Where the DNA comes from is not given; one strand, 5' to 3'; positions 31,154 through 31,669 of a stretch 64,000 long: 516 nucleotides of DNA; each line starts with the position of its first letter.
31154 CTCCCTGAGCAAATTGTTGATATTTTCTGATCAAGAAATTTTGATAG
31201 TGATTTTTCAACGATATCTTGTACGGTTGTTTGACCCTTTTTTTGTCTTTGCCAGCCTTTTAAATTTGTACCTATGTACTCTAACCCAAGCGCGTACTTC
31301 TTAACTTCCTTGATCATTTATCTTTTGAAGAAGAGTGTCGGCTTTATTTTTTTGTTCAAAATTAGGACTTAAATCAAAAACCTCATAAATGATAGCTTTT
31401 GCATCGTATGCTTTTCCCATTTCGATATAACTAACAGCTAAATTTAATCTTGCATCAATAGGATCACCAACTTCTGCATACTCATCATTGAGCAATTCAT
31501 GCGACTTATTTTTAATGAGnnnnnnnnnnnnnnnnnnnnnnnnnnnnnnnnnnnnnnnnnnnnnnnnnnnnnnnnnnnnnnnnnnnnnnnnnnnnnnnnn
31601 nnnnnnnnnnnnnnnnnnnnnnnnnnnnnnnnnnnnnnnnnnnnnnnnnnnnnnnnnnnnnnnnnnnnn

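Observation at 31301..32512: Asd fused in frame to the FimV C-terminal TPR domain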

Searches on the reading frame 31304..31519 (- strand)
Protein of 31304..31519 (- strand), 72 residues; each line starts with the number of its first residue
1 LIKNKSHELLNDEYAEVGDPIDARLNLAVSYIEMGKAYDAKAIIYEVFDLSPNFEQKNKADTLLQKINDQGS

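Call 3: search_protein_families(library=ncbifam, proteins=[window:31304-31519:-], max_evalue=1)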
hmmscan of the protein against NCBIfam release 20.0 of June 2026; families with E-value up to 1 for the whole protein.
window:31304-31519:- (72 aa): 2 families
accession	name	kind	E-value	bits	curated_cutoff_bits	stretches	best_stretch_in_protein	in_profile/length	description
TIGR03504.1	FimV_Cterm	subfamily_domain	3.4e-08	33.4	30.65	1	23-67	1-44/44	FimV/HubP family polar landmark protein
TIGR02795.1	tol_pal_ybgF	equivalog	0.081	13.5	90.1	1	22-61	77-116/119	tol-pal system protein YbgF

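Call 4: search_protein_families(library=pfam, proteins=[window:31304-31519:-], max_evalue=1)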
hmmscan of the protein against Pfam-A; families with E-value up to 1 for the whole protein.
window:31304-31519:- (72 aa): 4 families
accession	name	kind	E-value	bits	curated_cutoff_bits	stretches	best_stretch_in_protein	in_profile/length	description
PF13174.12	TPR_6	-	0.0032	18.5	26.3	1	22-49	1-28/33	Tetratricopeptide repeat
PF13181.12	TPR_8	-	0.011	16.2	25.7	1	22-53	2-33/34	Tetratricopeptide repeat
PF14559.12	TPR_19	-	0.06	14.1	25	1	17-44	21-48/68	Tetratricopeptide repeat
PF14561.12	TPR_20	-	0.071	13.9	25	1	8-65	9-66/90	Tetratricopeptide repeat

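Call 20: search_solved_structures(query=window:31304-31519:-, max_evalue=10, show_alignments=3)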
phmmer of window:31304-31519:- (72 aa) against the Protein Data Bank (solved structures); distinct sequences matched with E-value up to 10: 4.
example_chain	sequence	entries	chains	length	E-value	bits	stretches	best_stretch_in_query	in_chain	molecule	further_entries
4mal_A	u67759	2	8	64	0.12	16.2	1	17-66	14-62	Motility protein FimV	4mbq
3edv_A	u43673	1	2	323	0.73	13.8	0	9-50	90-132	Spectrin beta chain, brain 1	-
6l86_A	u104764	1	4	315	1.1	13.2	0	29-56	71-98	Taurine catabolism dioxygenase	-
2llg_A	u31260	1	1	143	1.1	13.2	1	27-66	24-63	Uncharacterized protein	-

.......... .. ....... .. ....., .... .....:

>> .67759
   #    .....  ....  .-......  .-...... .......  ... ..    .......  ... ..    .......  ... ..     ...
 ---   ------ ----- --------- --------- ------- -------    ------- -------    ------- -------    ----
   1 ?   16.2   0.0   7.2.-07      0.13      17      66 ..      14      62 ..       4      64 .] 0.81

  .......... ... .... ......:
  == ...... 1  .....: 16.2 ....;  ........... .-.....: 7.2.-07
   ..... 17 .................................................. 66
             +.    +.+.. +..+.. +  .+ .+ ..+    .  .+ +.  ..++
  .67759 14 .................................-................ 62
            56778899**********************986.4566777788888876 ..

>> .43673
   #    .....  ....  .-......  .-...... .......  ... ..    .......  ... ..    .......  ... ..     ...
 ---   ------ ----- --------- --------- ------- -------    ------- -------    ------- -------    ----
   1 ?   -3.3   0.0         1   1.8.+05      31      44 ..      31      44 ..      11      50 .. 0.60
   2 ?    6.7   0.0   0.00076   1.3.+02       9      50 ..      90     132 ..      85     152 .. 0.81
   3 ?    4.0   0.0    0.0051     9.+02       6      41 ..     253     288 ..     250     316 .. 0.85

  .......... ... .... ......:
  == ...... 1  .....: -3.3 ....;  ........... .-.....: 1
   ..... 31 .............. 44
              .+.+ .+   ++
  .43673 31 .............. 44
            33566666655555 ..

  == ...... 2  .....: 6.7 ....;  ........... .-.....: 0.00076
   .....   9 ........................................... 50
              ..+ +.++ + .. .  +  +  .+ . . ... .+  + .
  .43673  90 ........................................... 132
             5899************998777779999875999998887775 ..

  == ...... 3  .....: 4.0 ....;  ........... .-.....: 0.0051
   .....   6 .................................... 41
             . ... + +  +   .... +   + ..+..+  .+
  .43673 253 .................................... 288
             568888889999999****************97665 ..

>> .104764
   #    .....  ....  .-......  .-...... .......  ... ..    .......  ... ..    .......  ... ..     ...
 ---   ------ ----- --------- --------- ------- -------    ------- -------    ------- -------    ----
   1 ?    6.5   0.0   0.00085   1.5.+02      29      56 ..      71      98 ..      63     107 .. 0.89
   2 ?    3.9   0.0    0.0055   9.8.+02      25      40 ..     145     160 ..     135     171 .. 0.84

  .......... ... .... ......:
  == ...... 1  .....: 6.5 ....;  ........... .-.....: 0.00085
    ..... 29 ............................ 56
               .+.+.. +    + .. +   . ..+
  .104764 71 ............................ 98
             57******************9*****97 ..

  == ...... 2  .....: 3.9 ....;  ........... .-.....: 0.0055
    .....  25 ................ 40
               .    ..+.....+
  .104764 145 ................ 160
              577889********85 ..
